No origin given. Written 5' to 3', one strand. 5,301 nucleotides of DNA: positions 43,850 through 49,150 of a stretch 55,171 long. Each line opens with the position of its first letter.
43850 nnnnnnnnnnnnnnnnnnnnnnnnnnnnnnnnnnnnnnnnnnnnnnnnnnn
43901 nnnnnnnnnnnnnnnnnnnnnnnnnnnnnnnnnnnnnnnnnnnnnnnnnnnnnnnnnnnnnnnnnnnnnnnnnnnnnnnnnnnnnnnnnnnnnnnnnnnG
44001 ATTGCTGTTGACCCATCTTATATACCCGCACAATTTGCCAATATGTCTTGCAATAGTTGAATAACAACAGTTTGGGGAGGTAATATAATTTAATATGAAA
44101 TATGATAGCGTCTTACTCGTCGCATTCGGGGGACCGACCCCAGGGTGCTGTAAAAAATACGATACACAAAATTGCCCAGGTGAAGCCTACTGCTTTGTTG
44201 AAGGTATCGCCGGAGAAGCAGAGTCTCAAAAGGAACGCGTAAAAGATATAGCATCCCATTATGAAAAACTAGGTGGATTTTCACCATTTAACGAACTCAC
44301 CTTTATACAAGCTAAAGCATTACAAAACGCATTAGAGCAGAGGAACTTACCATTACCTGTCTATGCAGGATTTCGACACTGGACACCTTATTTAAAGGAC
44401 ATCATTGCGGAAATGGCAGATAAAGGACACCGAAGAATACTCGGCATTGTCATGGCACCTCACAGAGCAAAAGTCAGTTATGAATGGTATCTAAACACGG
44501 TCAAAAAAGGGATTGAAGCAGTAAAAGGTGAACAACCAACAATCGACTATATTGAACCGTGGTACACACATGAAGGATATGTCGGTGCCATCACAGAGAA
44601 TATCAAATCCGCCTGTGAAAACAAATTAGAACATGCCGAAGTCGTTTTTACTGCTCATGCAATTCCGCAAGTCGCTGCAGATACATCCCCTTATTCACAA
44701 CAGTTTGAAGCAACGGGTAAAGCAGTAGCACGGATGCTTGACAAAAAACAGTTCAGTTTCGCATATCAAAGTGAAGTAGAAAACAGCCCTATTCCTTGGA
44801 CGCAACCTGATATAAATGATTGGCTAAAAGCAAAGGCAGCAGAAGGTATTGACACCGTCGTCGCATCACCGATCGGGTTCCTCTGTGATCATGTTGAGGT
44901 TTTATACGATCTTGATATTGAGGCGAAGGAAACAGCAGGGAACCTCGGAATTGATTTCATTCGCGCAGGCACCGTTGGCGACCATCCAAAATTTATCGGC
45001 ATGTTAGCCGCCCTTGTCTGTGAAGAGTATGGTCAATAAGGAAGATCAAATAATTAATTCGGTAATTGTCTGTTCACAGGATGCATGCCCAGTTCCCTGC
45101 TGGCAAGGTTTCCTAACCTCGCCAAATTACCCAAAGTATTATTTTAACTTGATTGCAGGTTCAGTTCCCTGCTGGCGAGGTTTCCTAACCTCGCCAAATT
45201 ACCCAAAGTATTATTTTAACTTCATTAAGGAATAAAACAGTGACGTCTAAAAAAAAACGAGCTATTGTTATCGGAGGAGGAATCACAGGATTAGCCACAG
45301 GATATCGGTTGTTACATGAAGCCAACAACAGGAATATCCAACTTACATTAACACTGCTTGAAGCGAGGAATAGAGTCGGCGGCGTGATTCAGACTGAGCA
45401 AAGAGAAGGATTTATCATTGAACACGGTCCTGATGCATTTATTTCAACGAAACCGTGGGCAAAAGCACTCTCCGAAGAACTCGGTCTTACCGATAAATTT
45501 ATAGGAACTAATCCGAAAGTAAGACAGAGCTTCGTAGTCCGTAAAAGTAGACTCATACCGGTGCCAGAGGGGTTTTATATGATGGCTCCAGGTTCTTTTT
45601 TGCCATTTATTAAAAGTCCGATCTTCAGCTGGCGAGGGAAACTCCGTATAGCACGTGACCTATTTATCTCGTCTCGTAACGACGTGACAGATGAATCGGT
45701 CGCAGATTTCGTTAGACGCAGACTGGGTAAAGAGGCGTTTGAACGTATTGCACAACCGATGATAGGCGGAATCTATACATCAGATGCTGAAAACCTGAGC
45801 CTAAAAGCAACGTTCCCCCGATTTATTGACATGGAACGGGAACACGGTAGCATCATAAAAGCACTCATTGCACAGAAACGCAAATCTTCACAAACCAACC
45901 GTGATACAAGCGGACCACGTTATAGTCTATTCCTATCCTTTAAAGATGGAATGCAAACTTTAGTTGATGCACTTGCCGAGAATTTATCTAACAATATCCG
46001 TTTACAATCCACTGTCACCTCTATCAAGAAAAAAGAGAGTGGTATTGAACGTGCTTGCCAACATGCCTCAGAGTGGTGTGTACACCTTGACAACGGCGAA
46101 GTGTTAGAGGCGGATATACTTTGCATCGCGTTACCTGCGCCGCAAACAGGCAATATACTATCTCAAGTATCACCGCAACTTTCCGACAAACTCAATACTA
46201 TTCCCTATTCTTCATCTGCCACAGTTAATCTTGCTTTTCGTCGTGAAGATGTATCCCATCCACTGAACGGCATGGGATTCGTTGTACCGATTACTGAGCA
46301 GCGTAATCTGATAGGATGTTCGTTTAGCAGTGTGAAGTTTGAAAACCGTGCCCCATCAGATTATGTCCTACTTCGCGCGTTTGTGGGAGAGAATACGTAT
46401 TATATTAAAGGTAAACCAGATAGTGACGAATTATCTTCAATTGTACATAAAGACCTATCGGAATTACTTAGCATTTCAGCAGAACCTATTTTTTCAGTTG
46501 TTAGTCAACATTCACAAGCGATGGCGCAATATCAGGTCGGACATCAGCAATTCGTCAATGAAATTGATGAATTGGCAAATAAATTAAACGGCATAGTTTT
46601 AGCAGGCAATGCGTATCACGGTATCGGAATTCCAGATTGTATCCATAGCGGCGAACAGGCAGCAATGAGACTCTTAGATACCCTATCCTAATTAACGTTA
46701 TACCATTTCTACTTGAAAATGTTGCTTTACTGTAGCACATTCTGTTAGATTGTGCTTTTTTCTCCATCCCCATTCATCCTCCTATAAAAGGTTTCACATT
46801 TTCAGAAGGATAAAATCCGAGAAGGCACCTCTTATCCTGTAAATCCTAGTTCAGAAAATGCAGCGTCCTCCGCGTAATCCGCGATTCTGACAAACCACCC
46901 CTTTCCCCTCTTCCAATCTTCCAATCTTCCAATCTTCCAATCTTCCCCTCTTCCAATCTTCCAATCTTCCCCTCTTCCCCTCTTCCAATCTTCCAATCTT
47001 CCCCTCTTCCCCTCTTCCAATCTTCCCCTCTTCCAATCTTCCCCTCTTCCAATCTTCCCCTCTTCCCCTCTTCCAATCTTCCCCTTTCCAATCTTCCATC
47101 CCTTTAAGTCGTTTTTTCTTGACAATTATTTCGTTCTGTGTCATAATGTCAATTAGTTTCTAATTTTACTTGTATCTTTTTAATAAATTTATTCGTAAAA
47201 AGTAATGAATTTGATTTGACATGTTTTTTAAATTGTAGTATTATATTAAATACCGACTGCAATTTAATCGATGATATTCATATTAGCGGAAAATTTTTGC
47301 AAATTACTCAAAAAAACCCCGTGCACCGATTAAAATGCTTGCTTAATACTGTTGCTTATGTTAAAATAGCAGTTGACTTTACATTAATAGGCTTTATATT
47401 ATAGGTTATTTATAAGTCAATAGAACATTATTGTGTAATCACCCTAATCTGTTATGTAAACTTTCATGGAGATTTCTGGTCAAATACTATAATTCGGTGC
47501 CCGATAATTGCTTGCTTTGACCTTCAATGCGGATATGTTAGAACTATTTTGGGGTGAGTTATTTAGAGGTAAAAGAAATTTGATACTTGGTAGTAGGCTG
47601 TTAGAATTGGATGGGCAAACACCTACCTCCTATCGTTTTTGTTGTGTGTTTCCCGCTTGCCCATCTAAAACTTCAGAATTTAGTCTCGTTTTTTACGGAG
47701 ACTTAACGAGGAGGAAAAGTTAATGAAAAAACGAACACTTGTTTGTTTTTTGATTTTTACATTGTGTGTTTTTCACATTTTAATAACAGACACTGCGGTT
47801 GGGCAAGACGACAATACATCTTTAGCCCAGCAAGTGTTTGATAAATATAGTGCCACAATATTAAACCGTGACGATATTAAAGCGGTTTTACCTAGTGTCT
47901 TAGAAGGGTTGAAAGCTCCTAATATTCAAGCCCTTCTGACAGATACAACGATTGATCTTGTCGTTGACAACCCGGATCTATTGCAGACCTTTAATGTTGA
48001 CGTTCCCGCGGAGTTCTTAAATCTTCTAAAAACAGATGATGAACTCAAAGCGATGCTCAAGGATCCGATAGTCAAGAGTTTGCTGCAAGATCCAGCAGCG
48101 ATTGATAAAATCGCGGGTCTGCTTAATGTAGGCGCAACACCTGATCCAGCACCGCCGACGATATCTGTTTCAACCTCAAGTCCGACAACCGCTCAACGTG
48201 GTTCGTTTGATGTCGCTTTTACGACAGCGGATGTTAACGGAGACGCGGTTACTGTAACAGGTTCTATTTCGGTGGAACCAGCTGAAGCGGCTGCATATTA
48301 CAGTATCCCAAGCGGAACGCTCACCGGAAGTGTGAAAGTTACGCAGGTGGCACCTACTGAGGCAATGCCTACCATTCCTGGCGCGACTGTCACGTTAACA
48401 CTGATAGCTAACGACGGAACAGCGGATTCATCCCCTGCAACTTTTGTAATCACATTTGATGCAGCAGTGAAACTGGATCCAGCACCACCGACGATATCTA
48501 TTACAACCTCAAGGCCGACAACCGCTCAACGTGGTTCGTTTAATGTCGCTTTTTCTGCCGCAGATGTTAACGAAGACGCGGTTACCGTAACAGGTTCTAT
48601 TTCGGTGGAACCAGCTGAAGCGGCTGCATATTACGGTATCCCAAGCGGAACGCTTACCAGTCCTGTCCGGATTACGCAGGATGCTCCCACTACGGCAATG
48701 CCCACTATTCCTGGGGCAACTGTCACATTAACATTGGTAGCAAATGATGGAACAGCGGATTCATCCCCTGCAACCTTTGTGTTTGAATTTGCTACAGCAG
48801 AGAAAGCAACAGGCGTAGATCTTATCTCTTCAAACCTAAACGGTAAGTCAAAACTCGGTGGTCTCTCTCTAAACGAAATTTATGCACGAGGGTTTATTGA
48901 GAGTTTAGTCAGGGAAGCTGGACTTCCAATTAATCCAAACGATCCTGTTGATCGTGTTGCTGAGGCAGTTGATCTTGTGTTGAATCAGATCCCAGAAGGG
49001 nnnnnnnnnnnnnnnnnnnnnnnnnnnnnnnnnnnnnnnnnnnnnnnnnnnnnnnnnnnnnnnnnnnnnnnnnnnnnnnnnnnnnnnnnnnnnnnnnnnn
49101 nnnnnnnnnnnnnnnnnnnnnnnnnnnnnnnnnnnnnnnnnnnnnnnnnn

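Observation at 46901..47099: Two-state octamer array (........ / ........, 25 units) ending 19 nt upstream of a strong promoter -35 box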

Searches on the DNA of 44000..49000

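Call 5: search_rna_families(source=window, start=44000, end=49000, threshold=evalue, max_evalue=1)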
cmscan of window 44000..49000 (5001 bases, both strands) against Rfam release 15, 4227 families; matches with E-value up to 1: 0.
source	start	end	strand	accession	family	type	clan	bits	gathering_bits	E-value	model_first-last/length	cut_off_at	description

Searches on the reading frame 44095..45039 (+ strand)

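Call 10: search_protein_families(library=pfam, proteins=[window:44095-45039:+])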
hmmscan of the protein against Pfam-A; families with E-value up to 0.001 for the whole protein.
window:44095-45039:+ (314 aa): 1 family
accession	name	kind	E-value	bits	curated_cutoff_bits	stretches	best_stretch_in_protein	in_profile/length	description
PF00762.24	Ferrochelatase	-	5.2e-72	242.9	27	1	45-311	47-316/317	Ferrochelatase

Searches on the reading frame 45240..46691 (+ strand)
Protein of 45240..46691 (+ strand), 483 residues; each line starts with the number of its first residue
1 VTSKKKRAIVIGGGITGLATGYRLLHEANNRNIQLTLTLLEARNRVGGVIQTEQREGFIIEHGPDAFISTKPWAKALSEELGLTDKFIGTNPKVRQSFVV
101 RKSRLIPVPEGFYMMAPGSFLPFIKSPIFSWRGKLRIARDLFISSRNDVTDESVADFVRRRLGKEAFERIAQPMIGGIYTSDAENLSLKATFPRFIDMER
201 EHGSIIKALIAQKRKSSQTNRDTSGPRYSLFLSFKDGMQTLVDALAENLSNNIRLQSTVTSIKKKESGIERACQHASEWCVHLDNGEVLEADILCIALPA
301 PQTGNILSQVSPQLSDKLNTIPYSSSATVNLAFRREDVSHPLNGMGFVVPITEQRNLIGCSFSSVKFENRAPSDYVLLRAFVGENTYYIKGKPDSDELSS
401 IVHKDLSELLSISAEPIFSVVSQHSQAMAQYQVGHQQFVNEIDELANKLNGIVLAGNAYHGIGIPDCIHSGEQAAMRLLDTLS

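Call 9: find_related_loci(query=window:45240-46691:+, collection=genome_contigs, flank=4000)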
Query window:45240-46691:+ (483 aa) in genome_contigs; peptide patterns used: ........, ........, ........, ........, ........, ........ (x = any residue, [..] = any of these).
153 stretches matched a pattern; 107 encode a relative of the query (tblastn E <= 1e-3); the best 80 are kept; 80 distinct loci.
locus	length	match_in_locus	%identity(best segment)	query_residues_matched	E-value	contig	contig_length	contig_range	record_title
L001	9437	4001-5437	92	1-483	0e+0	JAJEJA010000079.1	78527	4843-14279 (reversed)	MAG: Candidatus Poribacteria bacterium isolate p16x63bins.62 k141_323004, whole genome shotgun sequence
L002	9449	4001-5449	90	1-483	0e+0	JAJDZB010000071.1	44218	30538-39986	MAG: Candidatus Poribacteria bacterium isolate jk18x34bins.64 k141_163613, whole genome shotgun sequence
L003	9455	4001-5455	89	1-483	0e+0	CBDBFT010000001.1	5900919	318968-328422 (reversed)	MAG: Candidatus Poribacteria bacterium isolate 1793e3cd-57e7-4349-b6cf-f1c25c3b8095 genome assembly, contig: contig_1, w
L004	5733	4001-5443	86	1-483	0e+0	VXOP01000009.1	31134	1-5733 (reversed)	MAG: Candidatus Poribacteria bacterium isolate SB0662_bin_35 NODE_1411_length_31134_cov_34.441938, whole genome shotgun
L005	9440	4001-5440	85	1-483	0e+0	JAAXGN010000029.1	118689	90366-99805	MAG: Candidatus Poribacteria bacterium isolate Plut_88864 filtered_Plut_88864_genomic_contig_12484, whole genome shotgun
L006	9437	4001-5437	84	1-483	0e+0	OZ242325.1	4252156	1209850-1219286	MAG: Candidatus Poribacteria bacterium isolate 7cb44f7e-fdd6-4696-a2af-ad91ef35c446 genome assembly, chromosome: 1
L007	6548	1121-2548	73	1-482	0e+0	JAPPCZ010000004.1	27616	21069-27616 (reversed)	MAG: Candidatus Poribacteria bacterium isolate IRC4_bin_14 NODE_1263_length_27616_cov_20.7762, whole genome shotgun sequ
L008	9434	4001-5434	73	1-482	0e+0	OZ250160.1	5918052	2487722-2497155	MAG: Candidatus Poribacteria bacterium isolate 8ae7ebc5-6e71-4186-9c0c-d873ebd224b0 genome assembly, chromosome: 1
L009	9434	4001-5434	73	1-482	0e+0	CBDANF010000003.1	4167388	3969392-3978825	MAG: Candidatus Poribacteria bacterium isolate cff0d1ac-620d-4255-a141-192642026491 genome assembly, contig: contig_3, w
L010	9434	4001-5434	72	1-482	0e+0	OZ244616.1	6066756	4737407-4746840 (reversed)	MAG: Candidatus Poribacteria bacterium isolate e5250d40-67f0-410b-965f-0d198546f1b0 genome assembly, chromosome: 1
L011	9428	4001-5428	72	1-482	0e+0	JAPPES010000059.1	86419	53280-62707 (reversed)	MAG: Candidatus Poribacteria bacterium isolate RHO1_bin_11 NODE_630_length_86419_cov_19.942534, whole genome shotgun seq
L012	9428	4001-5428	72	1-482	0e+0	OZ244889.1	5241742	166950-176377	MAG: Candidatus Poribacteria bacterium isolate e98e4a03-ae45-434a-8c9f-424be2589405 genome assembly, chromosome: 1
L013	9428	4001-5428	72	1-482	0e+0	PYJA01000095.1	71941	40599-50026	MAG: Candidatus Poribacteria bacterium isolate PCPOR2a Ga0207197_1095, whole genome shotgun sequence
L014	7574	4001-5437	72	1-483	0e+0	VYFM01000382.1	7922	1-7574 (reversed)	MAG: Candidatus Poribacteria bacterium isolate SB0677_bin_25 NODE_3128_length_7922_cov_9.278759, whole genome shotgun se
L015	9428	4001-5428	72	1-482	0e+0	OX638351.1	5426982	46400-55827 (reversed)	MAG: uncultured Poribacteria bacterium isolate d4690918-7cf6-4b6d-bcb0-07eb3c50a363 genome assembly, chromosome: 1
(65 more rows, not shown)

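Call 10: search_protein_families(library=pfam, proteins=[window:45240-46691:+])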
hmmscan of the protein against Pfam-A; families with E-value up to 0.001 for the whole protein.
window:45240-46691:+ (483 aa): 4 families
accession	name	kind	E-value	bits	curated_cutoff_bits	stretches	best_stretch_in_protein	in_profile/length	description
PF01593.30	Amino_oxidase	-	3.5e-54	185.2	19.8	1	15-479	1-443/443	Flavin containing amine oxidoreductase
PF13450.12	NAD_binding_8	-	4.7e-12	46.5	21.9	1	10-79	1-66/68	NAD(P)-binding Rossmann-like domain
PF13454.12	NAD_binding_9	-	3.3e-06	27.6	21.8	0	10-59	2-50/155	FAD-NAD(P)-binding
PF01266.30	DAO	-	3.3e-05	24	27.9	1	8-60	2-46/353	FAD dependent oxidoreductase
